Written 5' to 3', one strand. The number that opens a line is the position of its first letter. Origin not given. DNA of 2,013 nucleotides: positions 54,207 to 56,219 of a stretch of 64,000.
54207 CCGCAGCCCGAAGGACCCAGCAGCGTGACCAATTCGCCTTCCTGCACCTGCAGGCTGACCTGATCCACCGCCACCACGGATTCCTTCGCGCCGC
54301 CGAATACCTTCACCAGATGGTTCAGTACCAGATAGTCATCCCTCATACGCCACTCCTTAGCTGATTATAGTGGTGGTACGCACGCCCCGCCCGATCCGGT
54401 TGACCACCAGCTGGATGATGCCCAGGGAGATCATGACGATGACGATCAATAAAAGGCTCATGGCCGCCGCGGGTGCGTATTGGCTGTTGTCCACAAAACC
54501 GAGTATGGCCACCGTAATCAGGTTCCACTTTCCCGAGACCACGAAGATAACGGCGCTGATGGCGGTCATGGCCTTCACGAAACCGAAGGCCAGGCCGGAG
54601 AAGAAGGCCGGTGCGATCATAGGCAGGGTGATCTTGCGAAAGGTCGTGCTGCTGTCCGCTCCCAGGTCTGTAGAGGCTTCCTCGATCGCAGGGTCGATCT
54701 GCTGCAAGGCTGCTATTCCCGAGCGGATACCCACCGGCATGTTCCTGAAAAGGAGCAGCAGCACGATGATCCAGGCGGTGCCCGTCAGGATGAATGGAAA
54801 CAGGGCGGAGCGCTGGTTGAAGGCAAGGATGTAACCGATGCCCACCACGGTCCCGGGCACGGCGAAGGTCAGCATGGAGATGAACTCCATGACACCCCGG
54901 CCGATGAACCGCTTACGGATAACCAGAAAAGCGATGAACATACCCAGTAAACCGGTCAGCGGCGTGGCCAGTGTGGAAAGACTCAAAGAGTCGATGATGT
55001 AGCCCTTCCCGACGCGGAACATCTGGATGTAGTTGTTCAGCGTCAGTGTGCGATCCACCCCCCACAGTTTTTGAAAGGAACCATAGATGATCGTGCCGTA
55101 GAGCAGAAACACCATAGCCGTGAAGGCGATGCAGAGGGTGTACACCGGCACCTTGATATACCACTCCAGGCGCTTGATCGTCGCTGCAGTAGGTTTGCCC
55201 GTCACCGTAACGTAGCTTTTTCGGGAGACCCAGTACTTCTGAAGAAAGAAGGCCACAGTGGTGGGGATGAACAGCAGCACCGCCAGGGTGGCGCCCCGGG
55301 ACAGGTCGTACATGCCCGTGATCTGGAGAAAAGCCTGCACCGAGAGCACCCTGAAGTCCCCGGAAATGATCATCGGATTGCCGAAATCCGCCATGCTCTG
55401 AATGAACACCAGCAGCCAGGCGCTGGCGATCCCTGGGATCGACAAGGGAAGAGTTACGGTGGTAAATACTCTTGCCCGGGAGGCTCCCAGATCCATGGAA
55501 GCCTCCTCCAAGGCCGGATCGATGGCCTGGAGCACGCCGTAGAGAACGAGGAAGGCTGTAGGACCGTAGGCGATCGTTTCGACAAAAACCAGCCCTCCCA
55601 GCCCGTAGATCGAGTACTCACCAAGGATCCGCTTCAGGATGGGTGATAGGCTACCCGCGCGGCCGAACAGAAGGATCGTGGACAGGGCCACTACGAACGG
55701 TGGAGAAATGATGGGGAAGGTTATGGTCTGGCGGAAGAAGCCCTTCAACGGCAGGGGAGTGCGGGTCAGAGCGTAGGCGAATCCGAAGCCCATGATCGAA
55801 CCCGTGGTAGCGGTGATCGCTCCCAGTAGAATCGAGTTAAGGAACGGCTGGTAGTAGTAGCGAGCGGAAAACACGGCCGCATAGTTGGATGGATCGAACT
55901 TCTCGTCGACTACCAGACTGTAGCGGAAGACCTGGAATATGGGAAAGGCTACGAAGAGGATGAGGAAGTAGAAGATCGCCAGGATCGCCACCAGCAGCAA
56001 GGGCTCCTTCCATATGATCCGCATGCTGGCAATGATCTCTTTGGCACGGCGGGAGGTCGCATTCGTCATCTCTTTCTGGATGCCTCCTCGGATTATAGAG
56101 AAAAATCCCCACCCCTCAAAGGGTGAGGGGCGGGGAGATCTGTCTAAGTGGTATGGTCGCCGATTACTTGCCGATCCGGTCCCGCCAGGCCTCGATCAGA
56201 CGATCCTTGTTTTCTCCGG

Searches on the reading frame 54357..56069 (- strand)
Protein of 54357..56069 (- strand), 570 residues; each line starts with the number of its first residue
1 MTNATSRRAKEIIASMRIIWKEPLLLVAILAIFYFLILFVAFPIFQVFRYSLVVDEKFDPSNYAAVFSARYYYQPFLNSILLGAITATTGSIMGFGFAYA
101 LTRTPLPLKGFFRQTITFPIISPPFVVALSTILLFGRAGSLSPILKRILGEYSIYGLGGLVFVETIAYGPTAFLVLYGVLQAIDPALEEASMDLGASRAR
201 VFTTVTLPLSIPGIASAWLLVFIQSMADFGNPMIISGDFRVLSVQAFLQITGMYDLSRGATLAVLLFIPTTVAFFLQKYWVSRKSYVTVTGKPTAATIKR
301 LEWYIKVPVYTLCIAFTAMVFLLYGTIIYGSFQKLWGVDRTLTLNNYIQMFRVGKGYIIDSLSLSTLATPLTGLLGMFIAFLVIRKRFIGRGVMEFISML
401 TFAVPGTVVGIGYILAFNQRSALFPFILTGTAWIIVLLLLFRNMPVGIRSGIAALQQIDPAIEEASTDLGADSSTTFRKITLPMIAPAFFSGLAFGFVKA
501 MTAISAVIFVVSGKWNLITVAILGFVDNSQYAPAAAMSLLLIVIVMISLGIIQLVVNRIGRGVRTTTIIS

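Call 13: search_protein_families(library=pfam, proteins=[window:54357-56069:-])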
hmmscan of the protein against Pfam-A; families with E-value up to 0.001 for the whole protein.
window:54357-56069:- (570 aa): 1 family
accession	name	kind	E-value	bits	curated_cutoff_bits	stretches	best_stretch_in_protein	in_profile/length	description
PF00528.27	BPD_transp_1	-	7.2e-20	71.9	26.4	2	374-559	3-182/184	Binding-protein-dependent transport system inner membrane component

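Call 27: search_protein_families(library=ncbifam, proteins=[window:54357-56069:-], max_evalue=0.001)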
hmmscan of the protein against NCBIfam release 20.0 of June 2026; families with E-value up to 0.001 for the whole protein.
window:54357-56069:- (570 aa): 28 families (the best 25 are shown)
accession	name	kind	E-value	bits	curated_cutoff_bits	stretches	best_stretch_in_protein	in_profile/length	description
TIGR03262.1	PhnU2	equivalog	1.3e-93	314.5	593.25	1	28-561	6-534/546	putative 2-aminoethylphosphonate ABC transporter permease subunit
TIGR02141.1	modB_ABC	equivalog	2.2e-41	141.8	182.6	2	80-270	4-195/208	molybdate ABC transporter permease subunit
TIGR00969.1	3a0106s02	subfamily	1.3e-40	139.6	240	2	324-555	35-269/272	sulfate ABC transporter permease subunit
TIGR01581.1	Mo_ABC_porter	hypoth_equivalog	8.9e-37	126.7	210.3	2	66-274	13-223/225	ABC transporter permease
NF006939.0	PRK09421.1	equivalog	8.5e-34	116.9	262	2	79-233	15-169/230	molybdate ABC transporter permease subunit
TIGR02139.1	permease_CysT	equivalog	1.1e-32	113.8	246.1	2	357-557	52-260/265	sulfate ABC transporter permease subunit CysT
TIGR02140.1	permease_CysW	equivalog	3.5e-30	105.4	329.1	2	362-557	53-257/261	sulfate ABC transporter permease subunit CysW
NF040839.1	tungstate_WtpB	equivalog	1e-29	103.9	340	2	29-275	5-242/251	tungstate ABC transporter permease WtpB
NF007047.0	PRK09500.1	equivalog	4.1e-28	98.7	326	2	25-250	10-222/257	spermidine/putrescine ABC transporter permease PotC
TIGR03255.1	PhnV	equivalog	8.7e-27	94.5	358.7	1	317-561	24-270/270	2-aminoethylphosphonate ABC transport system, membrane component PhnV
NF008208.0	PRK10971.1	equivalog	6.4e-26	91.4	415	2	365-564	67-275/277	sulfate/thiosulfate ABC transporter permease CysT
NF011624.0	PRK15050.1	equivalog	3e-25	88.9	247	2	24-278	24-283/297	2-aminoethylphosphonate ABC transporter permease subunit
NF043074.1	MMSYN1_0196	equivalog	4.2e-22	78.7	350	2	318-560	24-267/277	spermidine/putrescine ABC transporter permease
NF007044.0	PRK09497.1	equivalog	5.6e-21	75.2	348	2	27-283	10-275/285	spermidine/putrescine ABC transporter permease PotB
TIGR03226.1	PhnU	equivalog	1.4e-20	74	283.45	1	15-270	34-293/311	2-aminoethylphosphonate ABC transporter permease subunit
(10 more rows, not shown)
